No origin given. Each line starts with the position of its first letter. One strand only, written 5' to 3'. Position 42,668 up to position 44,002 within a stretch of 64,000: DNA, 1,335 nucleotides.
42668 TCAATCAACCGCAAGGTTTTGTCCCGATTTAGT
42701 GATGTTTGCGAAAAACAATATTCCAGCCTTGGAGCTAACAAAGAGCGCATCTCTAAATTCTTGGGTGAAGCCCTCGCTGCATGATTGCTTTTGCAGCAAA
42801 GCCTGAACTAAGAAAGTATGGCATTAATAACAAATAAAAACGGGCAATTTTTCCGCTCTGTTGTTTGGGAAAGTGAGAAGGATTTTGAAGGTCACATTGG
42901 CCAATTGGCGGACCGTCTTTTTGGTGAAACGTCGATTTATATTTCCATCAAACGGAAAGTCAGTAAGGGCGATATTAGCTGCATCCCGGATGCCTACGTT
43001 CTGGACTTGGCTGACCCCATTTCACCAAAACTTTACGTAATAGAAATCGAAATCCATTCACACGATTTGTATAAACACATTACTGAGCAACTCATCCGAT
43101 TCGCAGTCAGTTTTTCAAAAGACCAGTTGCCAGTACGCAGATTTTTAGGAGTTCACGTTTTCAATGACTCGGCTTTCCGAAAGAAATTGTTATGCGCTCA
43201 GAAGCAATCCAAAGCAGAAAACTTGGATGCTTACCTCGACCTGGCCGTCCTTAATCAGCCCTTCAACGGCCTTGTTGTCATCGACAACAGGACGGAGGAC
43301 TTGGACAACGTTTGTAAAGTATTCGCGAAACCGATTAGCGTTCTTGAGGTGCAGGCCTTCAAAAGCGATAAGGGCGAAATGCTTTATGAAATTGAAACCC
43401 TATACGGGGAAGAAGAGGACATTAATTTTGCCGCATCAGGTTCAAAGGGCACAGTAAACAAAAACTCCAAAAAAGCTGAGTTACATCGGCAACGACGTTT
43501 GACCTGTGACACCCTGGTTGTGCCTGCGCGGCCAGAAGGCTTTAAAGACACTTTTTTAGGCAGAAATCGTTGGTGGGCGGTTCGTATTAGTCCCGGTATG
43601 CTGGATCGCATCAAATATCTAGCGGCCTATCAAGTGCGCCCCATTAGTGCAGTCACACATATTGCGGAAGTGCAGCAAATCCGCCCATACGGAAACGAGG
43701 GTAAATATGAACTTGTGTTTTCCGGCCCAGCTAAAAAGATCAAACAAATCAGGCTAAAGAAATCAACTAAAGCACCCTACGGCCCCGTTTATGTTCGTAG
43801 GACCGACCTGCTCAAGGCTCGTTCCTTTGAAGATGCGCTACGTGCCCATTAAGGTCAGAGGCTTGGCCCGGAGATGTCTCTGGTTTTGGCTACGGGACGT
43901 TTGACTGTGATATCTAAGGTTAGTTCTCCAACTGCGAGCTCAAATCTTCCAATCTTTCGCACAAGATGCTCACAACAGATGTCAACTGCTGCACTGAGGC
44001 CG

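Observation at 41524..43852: Distal trio (157-aa His-rich protein, DUF1828/1829-like protein, nuclease-like protein) may be an accessory or independent effector module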

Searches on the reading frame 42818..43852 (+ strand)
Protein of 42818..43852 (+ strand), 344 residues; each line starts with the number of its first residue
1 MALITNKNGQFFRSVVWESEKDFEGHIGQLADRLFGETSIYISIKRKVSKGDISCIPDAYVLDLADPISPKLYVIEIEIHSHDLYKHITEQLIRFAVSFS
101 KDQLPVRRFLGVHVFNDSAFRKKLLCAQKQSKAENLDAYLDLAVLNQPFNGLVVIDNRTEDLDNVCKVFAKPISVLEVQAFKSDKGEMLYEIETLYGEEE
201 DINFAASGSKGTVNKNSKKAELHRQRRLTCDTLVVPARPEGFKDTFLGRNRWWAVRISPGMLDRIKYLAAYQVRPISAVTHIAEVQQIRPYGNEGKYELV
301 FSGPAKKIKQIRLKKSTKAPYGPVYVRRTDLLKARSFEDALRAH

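Call 5: search_protein_families(library=pfam, proteins=[window:42818-43852:+], max_evalue=0.1)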
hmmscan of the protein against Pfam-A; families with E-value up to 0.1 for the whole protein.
window:42818-43852:+ (344 aa): 1 family
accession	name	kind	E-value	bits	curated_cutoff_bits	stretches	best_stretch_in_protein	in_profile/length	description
PF21260.3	Laman-like_dom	-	0.025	15.3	27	1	272-302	4-34/47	Lysosomal alpha-mannosidase-like, central domain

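Call 6: search_protein_families(library=padloc, proteins=[window:42818-43852:+], max_evalue=0.1)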
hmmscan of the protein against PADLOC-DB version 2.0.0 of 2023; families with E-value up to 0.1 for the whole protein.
window:42818-43852:+ (344 aa): 0 families

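Call 7: search_protein_families(library=ncbifam, proteins=[window:42818-43852:+], max_evalue=0.1)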
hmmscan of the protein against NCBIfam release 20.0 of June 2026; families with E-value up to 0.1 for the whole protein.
window:42818-43852:+ (344 aa): 0 families

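Call 10: search_solved_structures(query=window:42818-43852:+, max_evalue=10)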
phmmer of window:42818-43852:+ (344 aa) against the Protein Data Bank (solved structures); distinct sequences matched with E-value up to 10: 1.
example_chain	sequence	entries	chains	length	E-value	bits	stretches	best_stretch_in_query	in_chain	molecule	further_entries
6mky_A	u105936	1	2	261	3.1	10.2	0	125-172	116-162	Protein phosphatase 1 regulatory subunit 7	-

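Call 12: find_homologous_proteins(query=window:42818-43852:+)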
Query window:42818-43852:+ (344 aa): 45 proteins with E <= 0.001 among 1730 candidates.
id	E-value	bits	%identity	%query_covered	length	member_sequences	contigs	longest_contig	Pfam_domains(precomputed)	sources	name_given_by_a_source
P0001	1.2e-227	773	100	100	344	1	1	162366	-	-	-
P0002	2.8e-108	380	52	98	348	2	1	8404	-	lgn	-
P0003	1.8e-107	378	51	98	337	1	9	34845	-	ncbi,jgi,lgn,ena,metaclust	jgi:hypothetical protein|metaclust:\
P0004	5.2e-107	376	52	98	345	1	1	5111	-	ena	-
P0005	3.3e-106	373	52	98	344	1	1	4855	-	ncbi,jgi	jgi:hypothetical protein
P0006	1.1e-105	372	51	99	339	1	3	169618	-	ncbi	-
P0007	1.2e-105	372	52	98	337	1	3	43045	-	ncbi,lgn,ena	-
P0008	1.3e-105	371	52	99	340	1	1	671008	-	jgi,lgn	jgi:hypothetical protein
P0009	1.5e-105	371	51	98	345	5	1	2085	-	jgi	jgi:hypothetical protein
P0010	1.6e-104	368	51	100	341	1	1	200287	-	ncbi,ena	-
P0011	3.7e-104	367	52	98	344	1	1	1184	-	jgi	jgi:hypothetical protein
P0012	9.4e-104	365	53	99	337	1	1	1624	-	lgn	-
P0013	1.2e-102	362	50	98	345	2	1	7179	-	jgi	jgi:hypothetical protein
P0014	6.7e-102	359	50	98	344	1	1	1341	-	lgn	-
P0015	6.9e-94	333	54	85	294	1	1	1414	-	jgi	jgi:hypothetical protein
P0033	6.7e-80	287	44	99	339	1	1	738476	-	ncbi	-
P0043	3.7e-24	104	56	28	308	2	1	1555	-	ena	-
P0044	1.7e-23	102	51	30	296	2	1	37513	-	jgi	jgi:hypothetical protein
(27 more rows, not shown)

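Call 15: find_encoding_contigs(protein=P0008, flank=10000, max_places=2)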
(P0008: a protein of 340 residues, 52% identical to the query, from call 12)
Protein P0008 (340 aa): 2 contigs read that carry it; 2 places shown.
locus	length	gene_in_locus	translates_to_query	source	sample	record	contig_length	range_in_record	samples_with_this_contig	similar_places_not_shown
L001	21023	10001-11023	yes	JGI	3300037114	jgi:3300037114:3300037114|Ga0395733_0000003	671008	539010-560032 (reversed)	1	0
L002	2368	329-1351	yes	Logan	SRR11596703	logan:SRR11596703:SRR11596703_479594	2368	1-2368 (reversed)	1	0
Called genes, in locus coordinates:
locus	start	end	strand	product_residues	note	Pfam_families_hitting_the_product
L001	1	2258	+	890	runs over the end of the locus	-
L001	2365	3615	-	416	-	PF02606:LpxK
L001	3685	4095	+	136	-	PF02261:Asp_decarbox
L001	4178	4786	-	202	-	PF01551:Peptidase_M23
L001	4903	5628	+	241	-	PF09844:DUF2071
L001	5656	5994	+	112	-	-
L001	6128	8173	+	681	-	PF00474:SSF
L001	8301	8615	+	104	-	PF05336:rhaM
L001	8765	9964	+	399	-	PF01261:AP_endonuc_2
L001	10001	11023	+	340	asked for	-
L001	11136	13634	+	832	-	PF02837:Glyco_hydro_2_N, PF13364:BetaGal_ABD2 (faint), PF22666:Glyco_hydro_2_N2 (weak), PF00703:Glyco_hydro_2, PF02836:Glyco_hydro_2_C, PF16355:DUF4982, PF18565:Glyco_hydro2_C5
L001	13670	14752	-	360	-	-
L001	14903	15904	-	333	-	PF13385:Laminin_G_3, PF02210:Laminin_G_2 (weak)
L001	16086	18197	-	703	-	-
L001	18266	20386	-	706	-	-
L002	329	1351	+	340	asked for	-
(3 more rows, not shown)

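Call 16: find_encoding_contigs(protein=P0033, flank=10000, max_places=2)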
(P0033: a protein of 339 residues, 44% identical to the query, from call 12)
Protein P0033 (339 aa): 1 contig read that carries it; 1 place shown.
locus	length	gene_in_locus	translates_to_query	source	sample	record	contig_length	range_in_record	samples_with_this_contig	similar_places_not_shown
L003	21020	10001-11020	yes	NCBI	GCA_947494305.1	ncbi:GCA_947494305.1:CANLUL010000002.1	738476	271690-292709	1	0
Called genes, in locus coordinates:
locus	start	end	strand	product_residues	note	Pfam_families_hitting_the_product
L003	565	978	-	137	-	-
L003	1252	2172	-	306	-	-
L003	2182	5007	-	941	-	PF00577:Usher (weak)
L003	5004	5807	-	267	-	PF00345:PapD_N (weak)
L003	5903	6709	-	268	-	-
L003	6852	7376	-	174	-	-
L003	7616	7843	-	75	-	-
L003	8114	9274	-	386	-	PF00355:Rieske, PF00848:Ring_hydroxyl_A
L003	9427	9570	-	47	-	-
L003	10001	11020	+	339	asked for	-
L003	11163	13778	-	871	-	PF13588:HSDR_N_2, PF02384:N6_Mtase, PF07669:Eco57I (weak), PF01420:Methylase_S (faint)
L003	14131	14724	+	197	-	PF00239:Resolvase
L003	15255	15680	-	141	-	-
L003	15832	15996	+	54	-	PF01381:HTH_3, PF13443:HTH_26 (weak), PF13560:HTH_31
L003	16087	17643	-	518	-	PF20172:DUF6538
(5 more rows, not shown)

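Call 23: predict_structure(alignment_id=A1)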
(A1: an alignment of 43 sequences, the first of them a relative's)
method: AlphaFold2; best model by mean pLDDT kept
length: 344 residues; sequences in the alignment: 43
mean_pLDDT: 88.4   pTM: 0.85
mean pLDDT of the five models: 88.4, 88.1, 87.5, 87.2, 86.8
residues with pLDDT >= 90: 240; 70-90: 68; 50-70: 19; < 50: 17
segments of 3 or more residues with pLDDT < 50: 200-214
pLDDT, mean of each block of 10 residues (from residue 1): 87 95 96 93 71 69 94 95 87 87 92 96 97 97 95 94 86 92 96 80 43 57 79 96 97 94 95 90 97 91 98 88 93 95 72
secondary structure, 60 per line:
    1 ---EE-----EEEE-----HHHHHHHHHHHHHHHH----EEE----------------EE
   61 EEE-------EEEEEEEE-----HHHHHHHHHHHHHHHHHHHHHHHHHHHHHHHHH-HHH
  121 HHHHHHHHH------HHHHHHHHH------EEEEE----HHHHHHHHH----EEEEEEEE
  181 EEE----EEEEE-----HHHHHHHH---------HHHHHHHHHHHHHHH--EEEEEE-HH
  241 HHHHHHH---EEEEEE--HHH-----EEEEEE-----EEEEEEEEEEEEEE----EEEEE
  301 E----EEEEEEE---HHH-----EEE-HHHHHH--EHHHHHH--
elements in order: E11-14 H20-35 E40-42 E59-63 E71-78 H84-116 H118-129 H136-144 E151-155 H160-168 E173-183 E188-192 H198-205 H215-229 E232-237 H239-247 E251-256 E267-272 E278-291 E296-301 E306-312 E324-326 H328-333 H337-342

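Call 29: fold_search(model_id=the predicted structure, library=pdb)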
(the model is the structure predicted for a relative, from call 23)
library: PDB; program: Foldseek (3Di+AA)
matches with E <= 10: 262; with E <= 0.001: 7
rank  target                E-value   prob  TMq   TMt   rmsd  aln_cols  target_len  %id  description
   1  5guq_C                5.1e-04  1.00  0.23  0.47   4.8       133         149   16  Crystal structure of ASCH from Zymomonas mobilis (released 2017-08-30)
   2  5y6b_B                5.8e-04  1.00  0.23  0.50   4.3       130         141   15  Crystal structure of ZmASCH Y47F mutant protein from Zymomonas mobilis (released 2018-07-18)
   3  5y6c_A                6.9e-04  1.00  0.23  0.50   4.1       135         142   15  Crystal structure of ZmASCH S128A mutant protein from Zymomonas mobilis (released 2018-07-18)
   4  5y6b_D                6.9e-04  1.00  0.22  0.49   4.8       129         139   15  Crystal structure of ZmASCH Y47F mutant protein from Zymomonas mobilis (released 2018-07-18)
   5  5y6b_A                7.3e-04  1.00  0.24  0.50   4.4       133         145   15  Crystal structure of ZmASCH Y47F mutant protein from Zymomonas mobilis (released 2018-07-18)
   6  5gus_B                8.8e-04  1.00  0.23  0.50   4.1       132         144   14  Crystal structure of ASCH domain from Zymomonas mobilis (released 2017-08-30)
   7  5guq_A                9.9e-04  1.00  0.23  0.49   4.7       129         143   16  Crystal structure of ASCH from Zymomonas mobilis (released 2017-08-30)
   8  5gus_A                1.3e-03  1.00  0.23  0.49   4.6       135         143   15  Crystal structure of ASCH domain from Zymomonas mobilis (released 2017-08-30)
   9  2gbs_MODEL_1_A        9.0e-02  0.72  0.21  0.42   5.9       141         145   15  NMR structure of Rpa0253 from Rhodopseudomonas palustris. Northeast structural genomics consortium target RpR3 (released 2006-04-11)
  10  6t08_A                9.0e-02  0.30  0.13  0.23   7.2       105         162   10  Crystal structure of YTHDC1 with fragment 21 (DHU_DC1_131) (released 2020-03-04)
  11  6t09_B                1.0e-01  0.75  0.21  0.38   6.1       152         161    7  Crystal structure of YTHDC1 with fragment 24 (PSI_DC1_003) (released 2020-03-04)
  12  6ykj_A                1.4e-01  0.38  0.14  0.25   5.6        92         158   10  Crystal structure of YTHDC1 with compound DHU_DC1_125 (released 2020-07-15)
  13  6sz7_A                1.5e-01  0.18  0.13  0.23   9.9       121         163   11  Crystal structure of YTHDC1 with fragment 5 (DHU_DC1_066) (released 2020-03-04)
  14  8rl2_CJ               1.5e-01  0.08  0.12  0.14  18.6       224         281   10  Human pre-60S - State 5 (released 2025-01-15)
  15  9qiw_CJ               1.8e-01  0.08  0.13  0.15  17.9       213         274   10  Human pre-60S - State 3 (released 2025-04-30)
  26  2kku_MODEL_1_A        3.4e-01  0.66  0.21  0.47   5.4       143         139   14  Solution structure of protein af2351 from Archaeoglobus fulgidus. Northeast Structural Genomics Consortium tar (released 2009-07-14)
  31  1zce                  5.1e-01  0.33  0.20  0.40   6.1       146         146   12  X-Ray Crystal Structure of Protein Atu2648 from Agrobacterium tumefaciens. Northeast Structural Genomics Consortium Targ (released 2005-04-19)
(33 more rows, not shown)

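Call 44: search_solved_structures(query=A1, max_evalue=10)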
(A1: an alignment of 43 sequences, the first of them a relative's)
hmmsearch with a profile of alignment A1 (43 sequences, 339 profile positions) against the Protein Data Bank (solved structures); distinct sequences matched with E-value up to 10: 5.
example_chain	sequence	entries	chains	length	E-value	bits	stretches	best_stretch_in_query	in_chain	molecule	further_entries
3jc1_Ab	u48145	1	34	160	0.067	15.5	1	90-215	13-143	Charged multivesicular body protein 1b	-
6e8g_T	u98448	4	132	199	0.12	14.7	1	89-215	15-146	Charged multivesicular body protein 1b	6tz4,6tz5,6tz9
8v2q_A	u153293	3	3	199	0.15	14.3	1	89-215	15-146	Charged multivesicular body protein 1b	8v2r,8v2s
5low_D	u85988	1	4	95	0.25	13.6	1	106-170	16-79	Synaptosomal-associated protein 25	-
5lob_D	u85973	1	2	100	0.27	13.5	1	106-170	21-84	Synaptosomal-associated protein 25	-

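Call 48: search_protein_families(library=pfam, alignment_id=A1, max_evalue=1)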
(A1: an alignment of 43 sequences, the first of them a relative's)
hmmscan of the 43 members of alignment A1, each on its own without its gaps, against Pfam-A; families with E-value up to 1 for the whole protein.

A. member 1, P0001 (344 aa): 2 families
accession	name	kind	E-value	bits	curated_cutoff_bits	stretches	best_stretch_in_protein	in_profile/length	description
PF21260.3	Laman-like_dom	-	0.025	15.3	27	1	272-302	4-34/47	Lysosomal alpha-mannosidase-like, central domain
PF11019.14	DUF2608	-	0.14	12.1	22.6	1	88-171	115-200/244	Protein of unknown function (DUF2608)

B. families by the number of members that match (of 43 scanned): 27 families (the first 25 are shown)
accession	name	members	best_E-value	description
PF21260.3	Laman-like_dom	4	0.025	Lysosomal alpha-mannosidase-like, central domain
PF05615.18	THOC7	3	0.38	Tho complex subunit 7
PF01541.30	GIY-YIG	2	0.00088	GIY-YIG catalytic domain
PF14411.12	LHH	2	0.037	A nuclease of the HNH/ENDO VII superfamily with conserved LHH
PF00582.32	Usp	2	0.047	Universal stress protein family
PF02836.23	Glyco_hydro_2_C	2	0.19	Glycosyl hydrolases family 2, TIM barrel domain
PF24373.1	DUF7529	1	0.0083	Family of unknown function (DUF7529)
PF13668.12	Ferritin_2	1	0.01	Ferritin-like domain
PF02547.20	Queuosine_synth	1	0.016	Queuosine biosynthesis protein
PF08948.16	PRD1_P5_spike_N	1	0.02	Bacteriophage PRD1, P5, spike N-terminal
PF16361.10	Peptidase_S8_N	1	0.024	N-terminal of Subtilase family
PF09298.16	FAA_hydrolase_N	1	0.037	Fumarylacetoacetase N-terminal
PF15063.11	TC1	1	0.046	Thyroid cancer protein 1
PF18261.6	Rpn9_C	1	0.054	Rpn9 C-terminal helix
PF08172.17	CASP_C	1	0.055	CASP C terminal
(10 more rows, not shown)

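Call 49: search_protein_families(library=phrogs, proteins=[window:42818-43852:+, P0043, P0044], max_evalue=0.01)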
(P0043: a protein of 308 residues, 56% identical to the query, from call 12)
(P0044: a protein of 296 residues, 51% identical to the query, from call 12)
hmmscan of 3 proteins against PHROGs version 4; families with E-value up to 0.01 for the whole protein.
window:42818-43852:+ (344 aa): 0 families

P0043 (308 aa): 1 family
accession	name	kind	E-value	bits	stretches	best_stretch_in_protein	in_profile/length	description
phrog_12629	-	unknown function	7.2e-34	118.3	1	6-182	6-185/303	-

P0044 (296 aa): 1 family
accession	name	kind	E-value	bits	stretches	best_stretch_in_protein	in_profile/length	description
phrog_12629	-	unknown function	3.2e-25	89.9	1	5-182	5-194/303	-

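Call 56: find_related_loci(query=A1, collection=metagenome_contigs, flank=8000)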
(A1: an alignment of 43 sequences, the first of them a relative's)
Query A1 (344 aa) in metagenome_contigs; peptide patterns used: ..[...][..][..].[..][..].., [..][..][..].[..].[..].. (x = any residue, [..] = any of these).
600 stretches matched a pattern (row limit reached: there are more); 514 encode a relative of the query (tblastn E <= 1e-3); the best 80 are kept; 80 distinct loci.
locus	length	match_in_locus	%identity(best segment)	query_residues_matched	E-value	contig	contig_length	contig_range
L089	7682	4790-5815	44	1-344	3e-95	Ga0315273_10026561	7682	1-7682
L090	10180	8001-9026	44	1-344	3e-95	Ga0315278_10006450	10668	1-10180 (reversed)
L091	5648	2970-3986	44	1-341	1e-95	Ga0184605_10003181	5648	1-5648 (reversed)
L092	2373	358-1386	45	1-343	9e-99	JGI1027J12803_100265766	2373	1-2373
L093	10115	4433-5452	46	1-341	4e-94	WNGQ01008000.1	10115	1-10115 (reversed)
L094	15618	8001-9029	45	1-341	8e-92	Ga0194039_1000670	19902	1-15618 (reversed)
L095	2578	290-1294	45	1-341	9e-95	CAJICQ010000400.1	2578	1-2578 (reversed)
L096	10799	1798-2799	44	4-341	2e-91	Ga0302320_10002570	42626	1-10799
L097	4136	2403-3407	43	6-342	2e-91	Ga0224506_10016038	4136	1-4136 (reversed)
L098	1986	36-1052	43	1-341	2e-95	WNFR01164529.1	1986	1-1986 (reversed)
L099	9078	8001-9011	44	1-342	2e-90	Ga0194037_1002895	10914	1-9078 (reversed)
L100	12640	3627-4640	43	1-341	5e-90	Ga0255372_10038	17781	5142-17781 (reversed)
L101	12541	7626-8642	44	1-343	9e-90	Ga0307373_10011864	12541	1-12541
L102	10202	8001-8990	44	9-341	2e-89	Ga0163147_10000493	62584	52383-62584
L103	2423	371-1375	44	1-341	1e-92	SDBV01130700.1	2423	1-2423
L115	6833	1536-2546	42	1-342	7e-87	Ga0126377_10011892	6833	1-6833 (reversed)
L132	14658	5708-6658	37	8-339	7e-69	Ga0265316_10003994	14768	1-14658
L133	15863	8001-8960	37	8-341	1e-68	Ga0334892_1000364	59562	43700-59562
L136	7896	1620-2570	39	9-339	6e-68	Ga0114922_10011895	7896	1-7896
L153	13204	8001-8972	37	1-339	8e-65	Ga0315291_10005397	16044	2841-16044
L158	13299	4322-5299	34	12-341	1e-63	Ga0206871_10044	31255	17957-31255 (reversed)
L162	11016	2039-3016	34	12-341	2e-63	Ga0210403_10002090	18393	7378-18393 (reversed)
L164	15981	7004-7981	36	9-342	1e-63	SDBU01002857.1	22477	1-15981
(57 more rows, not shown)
